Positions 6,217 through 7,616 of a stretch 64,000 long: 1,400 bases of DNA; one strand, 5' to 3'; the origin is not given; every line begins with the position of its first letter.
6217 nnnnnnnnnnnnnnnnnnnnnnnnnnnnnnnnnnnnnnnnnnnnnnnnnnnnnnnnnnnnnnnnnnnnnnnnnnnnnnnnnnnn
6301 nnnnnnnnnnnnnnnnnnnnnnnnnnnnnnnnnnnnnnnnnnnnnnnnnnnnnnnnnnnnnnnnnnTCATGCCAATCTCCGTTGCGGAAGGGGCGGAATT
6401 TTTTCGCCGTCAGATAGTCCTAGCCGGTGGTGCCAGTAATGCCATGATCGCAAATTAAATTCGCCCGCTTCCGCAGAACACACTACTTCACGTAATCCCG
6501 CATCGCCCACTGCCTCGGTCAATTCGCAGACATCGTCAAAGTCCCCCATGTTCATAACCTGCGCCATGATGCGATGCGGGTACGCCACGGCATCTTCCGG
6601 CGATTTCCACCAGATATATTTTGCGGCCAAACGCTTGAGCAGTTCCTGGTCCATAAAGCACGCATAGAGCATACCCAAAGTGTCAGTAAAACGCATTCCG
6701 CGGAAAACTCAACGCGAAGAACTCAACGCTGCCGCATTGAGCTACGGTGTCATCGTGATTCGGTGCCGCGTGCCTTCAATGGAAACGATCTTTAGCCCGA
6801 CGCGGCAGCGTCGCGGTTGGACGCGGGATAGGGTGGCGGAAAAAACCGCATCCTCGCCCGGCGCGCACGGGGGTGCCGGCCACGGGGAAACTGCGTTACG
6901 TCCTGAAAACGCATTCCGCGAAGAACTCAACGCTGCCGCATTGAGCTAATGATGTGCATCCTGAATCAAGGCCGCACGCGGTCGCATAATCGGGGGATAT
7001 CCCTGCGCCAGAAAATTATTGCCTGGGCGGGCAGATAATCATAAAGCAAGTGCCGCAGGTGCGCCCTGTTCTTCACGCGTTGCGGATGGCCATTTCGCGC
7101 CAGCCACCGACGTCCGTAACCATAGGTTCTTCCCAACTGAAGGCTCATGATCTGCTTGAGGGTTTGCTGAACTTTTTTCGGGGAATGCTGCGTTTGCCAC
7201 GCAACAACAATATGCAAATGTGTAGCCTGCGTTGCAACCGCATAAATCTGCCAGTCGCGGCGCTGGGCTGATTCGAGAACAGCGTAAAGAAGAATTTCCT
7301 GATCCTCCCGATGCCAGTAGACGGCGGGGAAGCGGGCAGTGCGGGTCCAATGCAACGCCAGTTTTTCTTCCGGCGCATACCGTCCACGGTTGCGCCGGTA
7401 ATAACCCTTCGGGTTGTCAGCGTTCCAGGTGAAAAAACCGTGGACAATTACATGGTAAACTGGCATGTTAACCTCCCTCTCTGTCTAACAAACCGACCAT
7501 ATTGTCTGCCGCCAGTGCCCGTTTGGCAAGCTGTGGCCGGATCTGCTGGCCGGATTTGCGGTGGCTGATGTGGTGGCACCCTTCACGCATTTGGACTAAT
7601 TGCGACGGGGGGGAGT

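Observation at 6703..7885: RAYT transposase bracketed by two direct 250-bp elements that each carry REP motifs at both ends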

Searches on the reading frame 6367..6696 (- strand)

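Call 7: search_protein_families(library=pfam, proteins=[window:6367-6696:-])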
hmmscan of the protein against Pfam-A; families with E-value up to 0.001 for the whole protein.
window:6367-6696:- (109 aa): 0 families

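Call 14: search_protein_families(library=ncbifam, proteins=[window:6367-6696:-], max_evalue=1)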
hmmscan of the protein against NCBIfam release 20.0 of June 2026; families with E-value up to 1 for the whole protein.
window:6367-6696:- (109 aa): 2 families
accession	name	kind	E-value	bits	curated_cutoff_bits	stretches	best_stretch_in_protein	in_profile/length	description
TIGR00993.1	3a0901s04IAP86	subfamily_domain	0.1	10.8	660.7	1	2-72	169-240/763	chloroplast protein import component Toc86/159, G and M domains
TIGR03841.1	F420_Rv3093c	subfamily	0.15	11.5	213.65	1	36-73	257-294/298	LLM class F420-dependent oxidoreductase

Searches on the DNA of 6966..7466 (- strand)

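Call 85: search_rna_families(sources=[L003, L004, L055, L010], threshold=gathering)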
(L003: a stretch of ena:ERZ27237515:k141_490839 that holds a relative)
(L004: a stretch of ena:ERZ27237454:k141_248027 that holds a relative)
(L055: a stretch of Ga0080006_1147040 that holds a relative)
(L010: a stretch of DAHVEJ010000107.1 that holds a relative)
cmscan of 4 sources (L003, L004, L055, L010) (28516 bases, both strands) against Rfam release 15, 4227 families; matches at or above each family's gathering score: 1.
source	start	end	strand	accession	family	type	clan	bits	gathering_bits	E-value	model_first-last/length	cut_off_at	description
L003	61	140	+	RF00029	Intron_gpII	Intron;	-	54.4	40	2.9e-08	1-77/77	no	Group II catalytic intron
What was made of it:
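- On IS200/IS605 insertion sequence: One apparent alternative junction is a group II intron (call 85).
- Tried and rejected: In related loci it found only a group II intron (call 85).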
